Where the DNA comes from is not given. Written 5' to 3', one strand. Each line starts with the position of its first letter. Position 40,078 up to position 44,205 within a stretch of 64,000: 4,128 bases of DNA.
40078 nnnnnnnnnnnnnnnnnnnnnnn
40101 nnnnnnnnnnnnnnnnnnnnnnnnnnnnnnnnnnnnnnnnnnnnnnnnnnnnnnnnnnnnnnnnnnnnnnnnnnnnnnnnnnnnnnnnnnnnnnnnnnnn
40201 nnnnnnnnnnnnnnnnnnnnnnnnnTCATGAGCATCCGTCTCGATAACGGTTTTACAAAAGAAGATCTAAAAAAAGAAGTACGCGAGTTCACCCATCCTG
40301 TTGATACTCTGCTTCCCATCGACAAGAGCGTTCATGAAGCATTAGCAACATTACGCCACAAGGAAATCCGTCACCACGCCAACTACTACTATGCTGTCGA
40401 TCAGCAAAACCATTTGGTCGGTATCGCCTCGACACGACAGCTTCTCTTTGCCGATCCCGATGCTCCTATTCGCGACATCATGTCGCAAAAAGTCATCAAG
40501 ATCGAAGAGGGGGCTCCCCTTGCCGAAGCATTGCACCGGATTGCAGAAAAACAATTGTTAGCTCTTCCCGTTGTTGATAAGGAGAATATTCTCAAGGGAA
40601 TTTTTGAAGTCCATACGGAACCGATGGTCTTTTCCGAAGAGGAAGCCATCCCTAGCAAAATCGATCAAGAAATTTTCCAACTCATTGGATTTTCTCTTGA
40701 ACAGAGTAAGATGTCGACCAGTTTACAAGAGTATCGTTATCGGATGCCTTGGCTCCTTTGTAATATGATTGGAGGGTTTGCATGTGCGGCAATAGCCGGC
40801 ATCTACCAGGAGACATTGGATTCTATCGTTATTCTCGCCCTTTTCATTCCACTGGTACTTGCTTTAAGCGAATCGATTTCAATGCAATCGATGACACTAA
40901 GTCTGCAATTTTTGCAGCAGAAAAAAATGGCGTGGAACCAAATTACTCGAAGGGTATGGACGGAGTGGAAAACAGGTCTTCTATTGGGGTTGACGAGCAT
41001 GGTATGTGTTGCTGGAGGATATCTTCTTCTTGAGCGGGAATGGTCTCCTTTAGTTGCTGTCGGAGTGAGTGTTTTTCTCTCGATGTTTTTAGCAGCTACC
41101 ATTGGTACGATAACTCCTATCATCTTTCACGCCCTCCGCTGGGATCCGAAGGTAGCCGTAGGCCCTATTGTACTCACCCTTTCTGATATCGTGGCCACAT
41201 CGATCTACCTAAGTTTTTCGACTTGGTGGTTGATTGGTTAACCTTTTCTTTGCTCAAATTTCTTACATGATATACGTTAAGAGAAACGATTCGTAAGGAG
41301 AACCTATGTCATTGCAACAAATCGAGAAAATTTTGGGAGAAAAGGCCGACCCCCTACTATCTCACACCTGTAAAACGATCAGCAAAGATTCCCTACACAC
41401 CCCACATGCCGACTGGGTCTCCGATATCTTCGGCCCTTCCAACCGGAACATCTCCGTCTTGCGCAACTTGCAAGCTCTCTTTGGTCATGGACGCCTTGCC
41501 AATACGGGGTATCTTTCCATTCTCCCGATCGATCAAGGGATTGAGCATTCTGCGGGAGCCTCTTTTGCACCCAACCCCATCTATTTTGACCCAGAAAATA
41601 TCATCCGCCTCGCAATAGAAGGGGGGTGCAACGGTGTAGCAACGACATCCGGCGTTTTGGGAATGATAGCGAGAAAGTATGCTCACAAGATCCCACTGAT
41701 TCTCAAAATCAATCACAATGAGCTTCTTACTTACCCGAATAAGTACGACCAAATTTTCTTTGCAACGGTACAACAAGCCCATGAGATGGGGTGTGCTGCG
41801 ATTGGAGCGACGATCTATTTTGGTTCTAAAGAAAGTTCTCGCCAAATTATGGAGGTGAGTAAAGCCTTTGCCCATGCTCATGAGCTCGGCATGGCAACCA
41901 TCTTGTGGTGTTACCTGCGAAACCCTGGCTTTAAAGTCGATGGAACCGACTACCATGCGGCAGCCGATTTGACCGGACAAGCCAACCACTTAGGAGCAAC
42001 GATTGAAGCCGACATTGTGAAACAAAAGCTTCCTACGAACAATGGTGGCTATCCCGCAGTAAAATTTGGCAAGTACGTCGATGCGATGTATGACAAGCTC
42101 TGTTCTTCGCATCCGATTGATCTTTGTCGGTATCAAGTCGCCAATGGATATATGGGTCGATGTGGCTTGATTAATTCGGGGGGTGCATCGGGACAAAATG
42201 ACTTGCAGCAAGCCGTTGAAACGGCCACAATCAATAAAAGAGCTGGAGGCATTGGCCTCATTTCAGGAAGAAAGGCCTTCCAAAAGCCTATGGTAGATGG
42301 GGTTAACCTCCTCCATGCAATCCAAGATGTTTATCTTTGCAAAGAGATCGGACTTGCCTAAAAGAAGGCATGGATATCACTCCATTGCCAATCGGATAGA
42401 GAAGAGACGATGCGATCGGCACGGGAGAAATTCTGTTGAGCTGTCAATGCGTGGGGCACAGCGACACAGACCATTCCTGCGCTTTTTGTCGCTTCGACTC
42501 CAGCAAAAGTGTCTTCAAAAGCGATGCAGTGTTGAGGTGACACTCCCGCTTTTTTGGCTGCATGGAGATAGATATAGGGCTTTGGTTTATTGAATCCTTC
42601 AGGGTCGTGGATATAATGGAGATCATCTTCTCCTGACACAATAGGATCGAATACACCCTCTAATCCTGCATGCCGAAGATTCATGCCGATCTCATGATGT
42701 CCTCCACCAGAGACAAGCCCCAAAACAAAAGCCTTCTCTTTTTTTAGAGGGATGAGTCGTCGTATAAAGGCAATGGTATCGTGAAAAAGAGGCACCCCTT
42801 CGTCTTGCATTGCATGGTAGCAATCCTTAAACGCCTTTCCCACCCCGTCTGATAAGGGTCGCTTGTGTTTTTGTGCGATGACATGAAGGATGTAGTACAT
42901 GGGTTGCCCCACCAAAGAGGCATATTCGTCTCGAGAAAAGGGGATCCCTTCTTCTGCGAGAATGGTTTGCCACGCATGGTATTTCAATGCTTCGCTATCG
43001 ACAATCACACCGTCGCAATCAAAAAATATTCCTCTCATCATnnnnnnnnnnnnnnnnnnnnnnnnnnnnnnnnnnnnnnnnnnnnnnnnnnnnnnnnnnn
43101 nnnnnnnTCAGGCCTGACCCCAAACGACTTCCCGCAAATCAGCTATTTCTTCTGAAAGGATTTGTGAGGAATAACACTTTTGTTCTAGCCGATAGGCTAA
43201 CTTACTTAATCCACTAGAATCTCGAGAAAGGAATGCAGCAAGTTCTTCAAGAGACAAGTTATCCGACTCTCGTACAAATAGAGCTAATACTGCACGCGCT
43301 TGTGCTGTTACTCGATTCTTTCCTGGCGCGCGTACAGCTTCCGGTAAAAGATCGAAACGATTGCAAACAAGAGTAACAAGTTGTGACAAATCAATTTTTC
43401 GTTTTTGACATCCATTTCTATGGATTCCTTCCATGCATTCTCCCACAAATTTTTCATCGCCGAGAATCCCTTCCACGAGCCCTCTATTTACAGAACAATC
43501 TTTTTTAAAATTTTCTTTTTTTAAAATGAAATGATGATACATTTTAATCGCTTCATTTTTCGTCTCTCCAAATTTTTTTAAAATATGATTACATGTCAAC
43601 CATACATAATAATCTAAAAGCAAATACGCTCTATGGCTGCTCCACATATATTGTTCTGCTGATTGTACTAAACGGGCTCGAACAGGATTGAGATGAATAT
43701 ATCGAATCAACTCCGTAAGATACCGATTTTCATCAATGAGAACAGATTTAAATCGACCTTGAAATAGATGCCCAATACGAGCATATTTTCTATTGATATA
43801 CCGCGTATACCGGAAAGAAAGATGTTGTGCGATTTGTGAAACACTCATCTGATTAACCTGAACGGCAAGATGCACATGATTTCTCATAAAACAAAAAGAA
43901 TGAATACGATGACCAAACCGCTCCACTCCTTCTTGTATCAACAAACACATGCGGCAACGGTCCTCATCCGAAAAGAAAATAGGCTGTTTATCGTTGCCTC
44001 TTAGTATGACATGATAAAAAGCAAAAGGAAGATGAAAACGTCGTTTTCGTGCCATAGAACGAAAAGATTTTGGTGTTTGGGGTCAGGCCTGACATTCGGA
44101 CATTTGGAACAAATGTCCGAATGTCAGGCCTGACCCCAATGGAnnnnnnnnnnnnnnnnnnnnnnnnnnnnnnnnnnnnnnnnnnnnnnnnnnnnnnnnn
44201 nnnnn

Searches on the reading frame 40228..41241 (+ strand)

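Call 25: search_protein_families(library=pfam, proteins=[window:40228-41241:+], max_evalue=0.00001)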
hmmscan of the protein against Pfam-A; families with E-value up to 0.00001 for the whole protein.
window:40228-41241:+ (337 aa): 2 families
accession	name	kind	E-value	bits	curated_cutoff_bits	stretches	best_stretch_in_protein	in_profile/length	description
PF01769.21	MgtE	-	5.4e-22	78.8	27.6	1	207-329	1-124/125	Divalent cation transporter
PF00571.33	CBS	-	2e-13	50.9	24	1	81-126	1-46/57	CBS domain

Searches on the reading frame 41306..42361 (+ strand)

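Call 42: search_protein_families(library=pfam, proteins=[window:41306-42361:+], max_evalue=0.00001)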
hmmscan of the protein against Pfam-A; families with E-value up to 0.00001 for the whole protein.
window:41306-42361:+ (351 aa): 1 family
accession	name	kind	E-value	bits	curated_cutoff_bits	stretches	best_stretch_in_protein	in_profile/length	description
PF01791.15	DeoC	-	4.1e-59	200.4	23.8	1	71-327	2-229/229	DeoC/LacD family aldolase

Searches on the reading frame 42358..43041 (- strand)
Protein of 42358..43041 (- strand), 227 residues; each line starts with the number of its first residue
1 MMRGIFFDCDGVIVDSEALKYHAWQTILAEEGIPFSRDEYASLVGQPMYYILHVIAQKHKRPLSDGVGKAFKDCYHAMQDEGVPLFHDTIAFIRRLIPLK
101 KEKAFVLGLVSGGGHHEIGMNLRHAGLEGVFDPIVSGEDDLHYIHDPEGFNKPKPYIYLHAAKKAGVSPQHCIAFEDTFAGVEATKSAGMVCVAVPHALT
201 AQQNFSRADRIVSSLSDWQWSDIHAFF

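Call 42: search_protein_families(library=pfam, proteins=[window:42358-43041:-], max_evalue=0.00001)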
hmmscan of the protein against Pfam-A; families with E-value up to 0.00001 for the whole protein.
window:42358-43041:- (227 aa): 2 families
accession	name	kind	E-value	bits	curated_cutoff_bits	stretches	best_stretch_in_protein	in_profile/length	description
PF13419.12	HAD_2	-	7.4e-24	85.3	23.8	1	5-195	1-178/178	Haloacid dehalogenase-like hydrolase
PF00702.32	Hydrolase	-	5.7e-22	79.5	26.4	1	2-189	1-191/191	haloacid dehalogenase-like hydrolase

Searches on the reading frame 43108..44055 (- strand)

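Call 42: search_protein_families(library=pfam, proteins=[window:43108-44055:-], max_evalue=0.00001)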
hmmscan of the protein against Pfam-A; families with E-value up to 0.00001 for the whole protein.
window:43108-44055:- (315 aa): 2 families
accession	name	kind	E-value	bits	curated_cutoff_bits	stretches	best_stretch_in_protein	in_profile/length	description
PF01797.21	Y1_Tnp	-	1.4e-15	57.9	23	1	14-121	7-119/121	Transposase IS200 like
PF08299.17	Bac_DnaA_C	-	1.4e-06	28.7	31.5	0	226-281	4-60/69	Bacterial dnaA protein helix-turn-helix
